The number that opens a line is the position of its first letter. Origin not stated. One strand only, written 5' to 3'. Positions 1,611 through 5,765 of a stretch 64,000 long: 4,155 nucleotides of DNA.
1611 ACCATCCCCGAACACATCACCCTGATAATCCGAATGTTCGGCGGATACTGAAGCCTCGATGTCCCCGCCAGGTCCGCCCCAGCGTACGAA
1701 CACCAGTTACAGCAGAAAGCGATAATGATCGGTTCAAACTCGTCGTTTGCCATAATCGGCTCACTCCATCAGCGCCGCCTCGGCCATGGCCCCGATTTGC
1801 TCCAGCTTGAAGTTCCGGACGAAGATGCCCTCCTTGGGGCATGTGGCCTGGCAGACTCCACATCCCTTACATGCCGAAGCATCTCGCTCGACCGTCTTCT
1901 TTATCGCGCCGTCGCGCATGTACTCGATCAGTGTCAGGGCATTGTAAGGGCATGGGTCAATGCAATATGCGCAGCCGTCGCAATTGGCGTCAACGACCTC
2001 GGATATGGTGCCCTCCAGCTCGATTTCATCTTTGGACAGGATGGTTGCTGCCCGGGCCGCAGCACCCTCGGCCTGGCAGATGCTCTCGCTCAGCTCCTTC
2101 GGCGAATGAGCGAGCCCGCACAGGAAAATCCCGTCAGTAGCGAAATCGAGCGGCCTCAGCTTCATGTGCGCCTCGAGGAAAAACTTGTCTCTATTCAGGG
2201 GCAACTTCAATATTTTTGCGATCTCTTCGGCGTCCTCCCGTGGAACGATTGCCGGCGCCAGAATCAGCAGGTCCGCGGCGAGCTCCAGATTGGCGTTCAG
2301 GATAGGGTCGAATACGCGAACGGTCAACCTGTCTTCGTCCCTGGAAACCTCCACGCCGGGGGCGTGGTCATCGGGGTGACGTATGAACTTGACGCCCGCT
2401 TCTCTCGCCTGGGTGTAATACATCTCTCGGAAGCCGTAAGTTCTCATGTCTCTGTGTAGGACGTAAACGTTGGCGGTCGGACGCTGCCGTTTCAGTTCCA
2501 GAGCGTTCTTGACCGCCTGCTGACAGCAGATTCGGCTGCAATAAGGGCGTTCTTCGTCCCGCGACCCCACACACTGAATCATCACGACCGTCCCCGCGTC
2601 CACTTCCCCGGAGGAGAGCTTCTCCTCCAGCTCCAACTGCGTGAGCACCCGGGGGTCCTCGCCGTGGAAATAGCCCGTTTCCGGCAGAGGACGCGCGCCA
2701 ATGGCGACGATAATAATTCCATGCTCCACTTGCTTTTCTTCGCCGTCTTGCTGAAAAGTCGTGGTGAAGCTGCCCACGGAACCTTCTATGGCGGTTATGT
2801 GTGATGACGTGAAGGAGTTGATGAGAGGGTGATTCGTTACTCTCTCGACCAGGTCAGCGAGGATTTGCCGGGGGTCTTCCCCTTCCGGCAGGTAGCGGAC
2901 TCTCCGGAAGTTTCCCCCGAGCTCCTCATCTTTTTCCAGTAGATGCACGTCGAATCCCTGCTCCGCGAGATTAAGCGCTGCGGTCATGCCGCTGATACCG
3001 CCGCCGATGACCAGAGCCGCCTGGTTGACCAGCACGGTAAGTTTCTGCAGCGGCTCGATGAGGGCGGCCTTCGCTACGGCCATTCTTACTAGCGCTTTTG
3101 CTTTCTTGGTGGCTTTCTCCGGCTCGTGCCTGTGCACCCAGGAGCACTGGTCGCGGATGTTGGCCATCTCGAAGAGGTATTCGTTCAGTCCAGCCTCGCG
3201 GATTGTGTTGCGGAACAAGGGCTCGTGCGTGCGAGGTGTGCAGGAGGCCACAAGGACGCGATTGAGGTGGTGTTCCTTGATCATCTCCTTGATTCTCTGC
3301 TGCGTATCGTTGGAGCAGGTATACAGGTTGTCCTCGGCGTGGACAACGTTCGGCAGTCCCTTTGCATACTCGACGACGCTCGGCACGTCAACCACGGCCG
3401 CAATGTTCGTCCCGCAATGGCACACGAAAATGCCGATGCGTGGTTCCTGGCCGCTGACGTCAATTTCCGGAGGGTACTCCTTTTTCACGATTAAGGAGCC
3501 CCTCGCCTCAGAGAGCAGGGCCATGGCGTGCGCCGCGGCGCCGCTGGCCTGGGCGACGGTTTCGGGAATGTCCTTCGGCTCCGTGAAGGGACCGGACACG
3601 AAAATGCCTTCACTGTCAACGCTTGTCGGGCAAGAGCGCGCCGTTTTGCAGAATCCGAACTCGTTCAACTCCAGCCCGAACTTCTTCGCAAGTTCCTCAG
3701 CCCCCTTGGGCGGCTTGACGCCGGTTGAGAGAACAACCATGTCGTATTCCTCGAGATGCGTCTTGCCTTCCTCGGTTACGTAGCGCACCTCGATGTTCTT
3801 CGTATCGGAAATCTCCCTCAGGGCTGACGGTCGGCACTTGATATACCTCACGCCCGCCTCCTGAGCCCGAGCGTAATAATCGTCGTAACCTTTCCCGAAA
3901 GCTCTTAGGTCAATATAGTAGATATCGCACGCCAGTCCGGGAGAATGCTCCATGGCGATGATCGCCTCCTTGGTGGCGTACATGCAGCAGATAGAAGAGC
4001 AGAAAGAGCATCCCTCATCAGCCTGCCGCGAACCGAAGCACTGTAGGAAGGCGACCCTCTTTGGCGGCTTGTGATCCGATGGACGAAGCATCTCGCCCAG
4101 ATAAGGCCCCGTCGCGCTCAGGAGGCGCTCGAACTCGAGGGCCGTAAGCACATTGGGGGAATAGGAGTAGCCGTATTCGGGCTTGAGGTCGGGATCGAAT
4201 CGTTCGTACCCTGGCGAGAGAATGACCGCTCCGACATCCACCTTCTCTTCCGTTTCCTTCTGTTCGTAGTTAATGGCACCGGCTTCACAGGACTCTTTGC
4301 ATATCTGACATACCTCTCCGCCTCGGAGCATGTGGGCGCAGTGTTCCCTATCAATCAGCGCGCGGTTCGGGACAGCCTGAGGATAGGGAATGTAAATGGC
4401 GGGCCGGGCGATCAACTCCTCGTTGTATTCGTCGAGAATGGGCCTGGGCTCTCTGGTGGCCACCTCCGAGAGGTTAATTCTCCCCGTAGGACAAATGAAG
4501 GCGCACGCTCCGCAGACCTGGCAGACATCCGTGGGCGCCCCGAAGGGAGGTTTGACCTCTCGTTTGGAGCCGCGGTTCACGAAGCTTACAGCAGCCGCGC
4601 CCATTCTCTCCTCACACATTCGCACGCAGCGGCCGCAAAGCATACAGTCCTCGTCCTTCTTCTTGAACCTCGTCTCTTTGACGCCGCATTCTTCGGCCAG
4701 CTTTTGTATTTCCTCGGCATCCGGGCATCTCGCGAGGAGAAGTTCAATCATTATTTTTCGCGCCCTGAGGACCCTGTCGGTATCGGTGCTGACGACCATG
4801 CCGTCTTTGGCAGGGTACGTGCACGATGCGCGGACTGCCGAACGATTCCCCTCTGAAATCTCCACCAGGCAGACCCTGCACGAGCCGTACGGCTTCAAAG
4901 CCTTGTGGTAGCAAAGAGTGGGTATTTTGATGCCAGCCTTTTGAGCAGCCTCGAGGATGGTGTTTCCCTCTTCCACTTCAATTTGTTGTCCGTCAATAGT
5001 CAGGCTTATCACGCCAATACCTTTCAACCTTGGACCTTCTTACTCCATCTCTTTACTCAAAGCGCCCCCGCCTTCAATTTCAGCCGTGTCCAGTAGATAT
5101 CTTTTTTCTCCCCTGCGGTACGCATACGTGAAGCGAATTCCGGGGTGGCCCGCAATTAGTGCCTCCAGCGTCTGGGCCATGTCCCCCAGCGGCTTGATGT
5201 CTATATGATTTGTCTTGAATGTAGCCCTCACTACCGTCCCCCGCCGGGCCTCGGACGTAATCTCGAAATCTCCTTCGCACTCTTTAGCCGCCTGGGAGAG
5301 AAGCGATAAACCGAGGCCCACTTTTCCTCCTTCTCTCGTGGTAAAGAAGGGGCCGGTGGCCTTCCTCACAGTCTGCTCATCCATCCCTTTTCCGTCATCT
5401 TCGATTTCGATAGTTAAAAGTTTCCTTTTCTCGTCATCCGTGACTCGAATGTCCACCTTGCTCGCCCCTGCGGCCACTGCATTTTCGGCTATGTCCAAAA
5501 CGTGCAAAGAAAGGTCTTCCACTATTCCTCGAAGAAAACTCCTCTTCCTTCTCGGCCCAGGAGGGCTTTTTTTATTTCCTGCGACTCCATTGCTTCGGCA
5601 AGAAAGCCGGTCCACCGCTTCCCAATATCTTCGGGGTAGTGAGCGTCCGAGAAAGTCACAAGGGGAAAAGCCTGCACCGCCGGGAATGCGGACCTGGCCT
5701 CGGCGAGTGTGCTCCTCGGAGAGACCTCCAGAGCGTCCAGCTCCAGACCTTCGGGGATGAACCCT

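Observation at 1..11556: Second, divergent MvhDGA + giant HdrA locus fused into one operon with a NuoE/NuoF-like NAD(P)H module and a five-gene sensory/regulatory cassette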

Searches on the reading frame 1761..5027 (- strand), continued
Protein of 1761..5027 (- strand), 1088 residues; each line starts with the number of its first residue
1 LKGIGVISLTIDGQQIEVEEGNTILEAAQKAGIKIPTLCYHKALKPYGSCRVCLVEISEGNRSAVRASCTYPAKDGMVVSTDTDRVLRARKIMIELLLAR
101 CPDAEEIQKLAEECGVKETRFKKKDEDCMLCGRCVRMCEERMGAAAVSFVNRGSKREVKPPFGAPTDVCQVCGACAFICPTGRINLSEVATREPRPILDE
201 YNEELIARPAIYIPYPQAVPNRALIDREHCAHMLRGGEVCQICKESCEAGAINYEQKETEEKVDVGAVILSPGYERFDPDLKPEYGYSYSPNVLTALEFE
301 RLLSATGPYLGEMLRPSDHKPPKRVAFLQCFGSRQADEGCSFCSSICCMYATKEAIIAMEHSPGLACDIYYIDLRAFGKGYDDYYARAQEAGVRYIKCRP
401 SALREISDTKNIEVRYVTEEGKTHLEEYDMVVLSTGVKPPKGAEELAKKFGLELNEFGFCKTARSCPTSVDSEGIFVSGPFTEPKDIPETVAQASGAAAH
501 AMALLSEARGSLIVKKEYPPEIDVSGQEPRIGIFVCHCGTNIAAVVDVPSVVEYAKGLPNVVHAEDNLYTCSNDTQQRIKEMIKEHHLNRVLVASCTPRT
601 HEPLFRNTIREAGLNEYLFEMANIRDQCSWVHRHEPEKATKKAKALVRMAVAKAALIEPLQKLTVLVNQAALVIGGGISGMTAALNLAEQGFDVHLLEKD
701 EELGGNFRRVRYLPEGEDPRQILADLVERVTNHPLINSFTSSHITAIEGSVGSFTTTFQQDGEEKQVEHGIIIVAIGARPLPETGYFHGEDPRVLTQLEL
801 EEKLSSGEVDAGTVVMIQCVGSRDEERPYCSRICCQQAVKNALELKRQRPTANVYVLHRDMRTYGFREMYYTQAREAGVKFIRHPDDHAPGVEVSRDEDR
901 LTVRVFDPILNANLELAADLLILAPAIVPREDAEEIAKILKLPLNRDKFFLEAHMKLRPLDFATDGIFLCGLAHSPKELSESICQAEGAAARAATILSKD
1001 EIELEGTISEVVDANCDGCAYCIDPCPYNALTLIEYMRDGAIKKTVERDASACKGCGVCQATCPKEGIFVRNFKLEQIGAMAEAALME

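Call 55: search_solved_structures(query=window:1761-5027:-, max_evalue=1e-100, show_alignments=1)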
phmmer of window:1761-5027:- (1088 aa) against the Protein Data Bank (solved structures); distinct sequences matched with E-value up to 1e-100: 5.
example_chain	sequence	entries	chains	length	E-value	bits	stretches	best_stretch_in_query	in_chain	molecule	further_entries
5odc_A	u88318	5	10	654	2.4e-169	568.7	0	527-758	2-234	Heterodisulfide reductase, subunit A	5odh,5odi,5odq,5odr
8rvu_a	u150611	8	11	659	1e-158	533.6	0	526-759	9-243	H(2):CoB-CoM heterodisulfide,ferredoxin reductase subunit A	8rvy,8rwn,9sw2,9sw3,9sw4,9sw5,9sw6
8rvv_A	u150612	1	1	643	5e-157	527.9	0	160-459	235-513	H(2):CoB-CoM heterodisulfide,ferredoxin reductase subunit A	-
9sfi_A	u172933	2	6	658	4.2e-140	471.9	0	161-415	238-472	CoB--CoM heterodisulfide reductase iron-sulfur subunit A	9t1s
7bkb_A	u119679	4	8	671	2.8e-139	469.2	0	527-760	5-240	CoB--CoM heterodisulfide reductase iron-sulfur subunit A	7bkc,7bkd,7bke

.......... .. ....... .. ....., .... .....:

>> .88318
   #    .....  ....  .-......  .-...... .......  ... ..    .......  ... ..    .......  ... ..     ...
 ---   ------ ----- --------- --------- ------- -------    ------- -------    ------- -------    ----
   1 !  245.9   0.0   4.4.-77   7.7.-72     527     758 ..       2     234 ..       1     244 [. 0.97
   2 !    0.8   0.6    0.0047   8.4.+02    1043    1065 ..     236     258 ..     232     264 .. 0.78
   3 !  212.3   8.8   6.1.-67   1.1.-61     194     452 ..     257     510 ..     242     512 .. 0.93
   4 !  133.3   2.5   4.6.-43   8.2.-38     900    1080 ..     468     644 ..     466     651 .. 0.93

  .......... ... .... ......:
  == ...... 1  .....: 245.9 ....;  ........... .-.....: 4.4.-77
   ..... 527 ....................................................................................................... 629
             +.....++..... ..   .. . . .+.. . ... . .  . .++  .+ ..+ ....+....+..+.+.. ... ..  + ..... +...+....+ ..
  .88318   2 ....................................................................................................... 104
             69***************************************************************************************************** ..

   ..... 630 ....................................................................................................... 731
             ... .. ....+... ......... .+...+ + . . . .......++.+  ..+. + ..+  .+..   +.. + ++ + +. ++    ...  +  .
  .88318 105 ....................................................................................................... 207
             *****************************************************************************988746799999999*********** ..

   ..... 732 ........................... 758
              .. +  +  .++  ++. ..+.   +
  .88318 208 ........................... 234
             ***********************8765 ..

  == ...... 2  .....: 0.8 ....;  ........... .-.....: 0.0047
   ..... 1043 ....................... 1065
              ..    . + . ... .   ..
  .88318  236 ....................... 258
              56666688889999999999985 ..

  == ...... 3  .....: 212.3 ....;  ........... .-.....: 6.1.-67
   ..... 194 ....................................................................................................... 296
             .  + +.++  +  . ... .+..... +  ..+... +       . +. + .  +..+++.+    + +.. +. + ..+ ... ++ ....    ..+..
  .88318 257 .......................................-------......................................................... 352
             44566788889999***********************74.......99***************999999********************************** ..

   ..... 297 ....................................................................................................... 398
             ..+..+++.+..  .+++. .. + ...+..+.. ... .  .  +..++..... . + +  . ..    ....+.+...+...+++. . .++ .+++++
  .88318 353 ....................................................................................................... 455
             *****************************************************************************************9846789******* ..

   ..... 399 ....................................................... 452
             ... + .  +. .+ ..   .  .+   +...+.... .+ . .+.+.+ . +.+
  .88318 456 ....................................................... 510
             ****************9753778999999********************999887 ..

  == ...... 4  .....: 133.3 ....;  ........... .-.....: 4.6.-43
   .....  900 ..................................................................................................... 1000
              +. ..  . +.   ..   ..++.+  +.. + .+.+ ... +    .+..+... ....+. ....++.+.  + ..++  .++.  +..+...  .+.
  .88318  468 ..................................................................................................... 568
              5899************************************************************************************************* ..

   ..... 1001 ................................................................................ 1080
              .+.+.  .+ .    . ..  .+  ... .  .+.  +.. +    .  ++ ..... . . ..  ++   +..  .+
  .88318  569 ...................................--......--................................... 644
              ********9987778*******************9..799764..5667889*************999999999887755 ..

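Call 89: search_protein_families(library=ncbifam, proteins=[L006:1735-2901:+, window:1761-5027:-], max_evalue=0.00001)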
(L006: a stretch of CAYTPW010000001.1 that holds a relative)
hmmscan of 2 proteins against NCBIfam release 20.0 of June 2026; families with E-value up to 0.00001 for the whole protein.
L006:1735-2901:+ (388 aa): 5 families
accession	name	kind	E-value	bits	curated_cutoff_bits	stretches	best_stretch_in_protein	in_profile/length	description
NF038018.1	qmoC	equivalog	7.1e-57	193.5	300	1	8-371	4-360/360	quinone-interacting membrane-bound oxidoreductase complex subunit QmoC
TIGR03290.1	CoB_CoM_SS_C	equivalog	1.6e-11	44.4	160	1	22-94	2-74/144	CoB--CoM heterodisulfide reductase subunit C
NF041779.1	hetero_SS_HdrC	equivalog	3.9e-08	33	350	1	22-93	31-101/198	ferredoxin:CoB-CoM heterodisulfide reductase subunit HdrC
NF011607.0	PRK15033.1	subfamily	4.4e-08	32.5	524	1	40-379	45-381/389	tricarballylate utilization 4Fe-4S protein TcuB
NF041890.1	hdrC_Methbact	equivalog_domain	6.5e-07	29.1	270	1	18-92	25-98/192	ferredoxin:CoB-CoM heterodisulfide reductase subunit HdrC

window:1761-5027:- (1088 aa): 35 families (the best 25 are shown)
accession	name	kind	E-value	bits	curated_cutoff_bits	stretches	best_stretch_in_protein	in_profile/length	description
NF040770.1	hetero_SS_HdrA2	exception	2.4e-247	822.9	1100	3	194-507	254-562/777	CoB-CoM heterodisulfide reductase HdrA2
NF041778.1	hetero_SS_HdrA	equivalog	1.3e-189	631.7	1400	3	166-512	245-577/771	ferredoxin:CoB-CoM heterodisulfide reductase subunit HdrA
NF041891.1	hdrA_Methbact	equivalog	1.9e-174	581.9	1300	3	166-504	237-555/762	ferredoxin:CoB-CoM heterodisulfide reductase subunit HdrA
NF040763.1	FeFe_hydrog_A6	exception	2.1e-41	142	765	1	7-188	1-209/571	NADH-dependent [FeFe] hydrogenase, group A6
NF005745.0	PRK07569.1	equivalog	2.6e-32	112.1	333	1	6-186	3-209/238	bidirectional hydrogenase complex protein HoxU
TIGR01973.1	NuoG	equivalog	2e-30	106.2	470.05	1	9-100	1-90/606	NADH-quinone oxidoreductase subunit NuoG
NF009454.0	PRK12814.1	equivalog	9.3e-25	87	916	1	6-104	3-100/657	putative NADPH-dependent glutamate synthase small subunit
NF005895.0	PRK07860.1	equivalog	2.8e-23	81.8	802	1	6-102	17-113/811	NADH-quinone oxidoreductase subunit G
NF040762.1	Hydr_FeFe_Clost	exception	2.6e-21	75.9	900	1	8-99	2-91/572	ferredoxin hydrogenase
NF006305.0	PRK08493.1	equivalog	7.3e-20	70.6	591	1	7-94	2-85/819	NADH-quinone oxidoreductase subunit G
NF009410.0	PRK12771.1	subfamily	1.5e-12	46.9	516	1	669-737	139-204/566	NAD(P)-binding protein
NF042909.1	FMH_DH_FwdF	exception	8.1e-11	41.6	375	1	1003-1076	247-319/336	tungsten-dependent formylmethanofuran dehydrogenase subunit FwdF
TIGR02512.1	FeFe_hydrog_A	subfamily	7.6e-09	34.9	405.95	1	126-185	7-68/375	[FeFe] hydrogenase, group A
TIGR03997.1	mycofact_OYE_2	equivalog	7.8e-09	34.5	793.15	1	669-823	380-514/645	mycofactocin system FadH/OYE family oxidoreductase 2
TIGR01350.1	lipoamide_DH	equivalog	1.6e-08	33.8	408.8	0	671-705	4-37/461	dihydrolipoyl dehydrogenase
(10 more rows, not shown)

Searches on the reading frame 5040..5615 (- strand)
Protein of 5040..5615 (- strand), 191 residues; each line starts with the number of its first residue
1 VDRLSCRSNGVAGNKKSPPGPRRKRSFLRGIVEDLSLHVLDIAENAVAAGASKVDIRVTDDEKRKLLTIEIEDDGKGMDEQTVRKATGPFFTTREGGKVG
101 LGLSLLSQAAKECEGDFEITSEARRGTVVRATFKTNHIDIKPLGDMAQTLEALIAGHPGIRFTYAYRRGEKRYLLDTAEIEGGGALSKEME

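Call 4: search_protein_families(library=pfam, proteins=[window:5040-5615:-], max_evalue=0.01)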
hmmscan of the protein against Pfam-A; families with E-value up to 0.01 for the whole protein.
window:5040-5615:- (191 aa): 4 families
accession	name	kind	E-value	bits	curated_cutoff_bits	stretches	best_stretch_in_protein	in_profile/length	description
PF02518.31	HATPase_c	-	9.3e-17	61.9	26.4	1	35-135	6-109/111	Histidine kinase-, DNA gyrase B-, and HSP90-like ATPase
PF13589.12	HATPase_c_3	-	4.8e-09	36.8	25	1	39-138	7-108/137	Histidine kinase-, DNA gyrase B-, and HSP90-like ATPase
PF13581.12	HATPase_c_2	-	1.1e-05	25.9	27.4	1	35-132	32-126/127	Histidine kinase-like ATPase domain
PF14501.12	HATPase_c_5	-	0.0037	17.6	22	1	38-122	9-91/102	GHKL domain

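Call 45: search_protein_families(library=ncbifam, proteins=[window:5040-5507:-], max_evalue=0.001)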
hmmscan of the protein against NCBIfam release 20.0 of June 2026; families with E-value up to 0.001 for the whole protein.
window:5040-5507:- (155 aa): 48 families (the best 25 are shown)
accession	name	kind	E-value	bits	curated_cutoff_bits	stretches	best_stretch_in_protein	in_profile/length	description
NF008468.0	PRK11360.1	equivalog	1.7e-15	56.4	646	1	6-102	514-611/616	two-component system sensor histidine kinase AtoS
NF010411.0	PRK13837.1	equivalog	3.7e-13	48.4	647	1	28-95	605-671/828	two-component system VirA-like sensor kinase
NF010076.0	PRK13557.1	subfamily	1e-12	47.3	631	1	26-102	320-397/540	histidine kinase famiy protein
NF046020.1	HisKinCckABruc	equivalog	4.7e-10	38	1000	1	22-103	629-710/868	cell cycle histidine kinase CckA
NF007688.0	PRK10364.1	equivalog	8.2e-10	38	479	1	4-95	357-447/460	two-component system sensor histidine kinase ZraS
NF053867.1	SprKinKinDBac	equivalog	8.3e-10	37.7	775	1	3-97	402-495/500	sporulation kinase KinD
NF040750.1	tetrathio_HK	equivalog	1.1e-09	37.3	750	1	6-86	464-541/555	tetrathionate respiration histidine kinase TtrS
NF041947.1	LuxQ_Vibrio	equivalog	2.8e-09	35.5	1200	1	12-101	604-698/843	quorum-sensing autoinducer 2 sensor kinase/phosphatase LuxQ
TIGR02916.1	PEP_his_kin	equivalog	4.9e-09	35.3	300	1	6-94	587-675/679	XrtA/PEP-CTERM system histidine kinase PrsK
TIGR01925.2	spIIAB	equivalog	6.1e-09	35.9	135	1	17-96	59-133/137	anti-sigma F factor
NF052574.1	HisKinEspCMyxo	equivalog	8.2e-09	34.2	1200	1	15-93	553-631/785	serine histidine kinase EspC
NF007004.0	PRK09467.1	equivalog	1.9e-08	33.6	415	1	5-99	341-436/440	two-component system sensor histidine kinase EnvZ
NF038348.1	T2SS_HK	subfamily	2.9e-08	32.6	450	1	14-94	489-568/574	histidine kinase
NF047794.1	HisKinPtgB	equivalog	4e-08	32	1000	1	5-98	562-654/656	two-component system sensor histidine kinase PgtB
NF011874.0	PRK15347.1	equivalog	4e-08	31.8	852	1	19-122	533-635/921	two component system sensor kinase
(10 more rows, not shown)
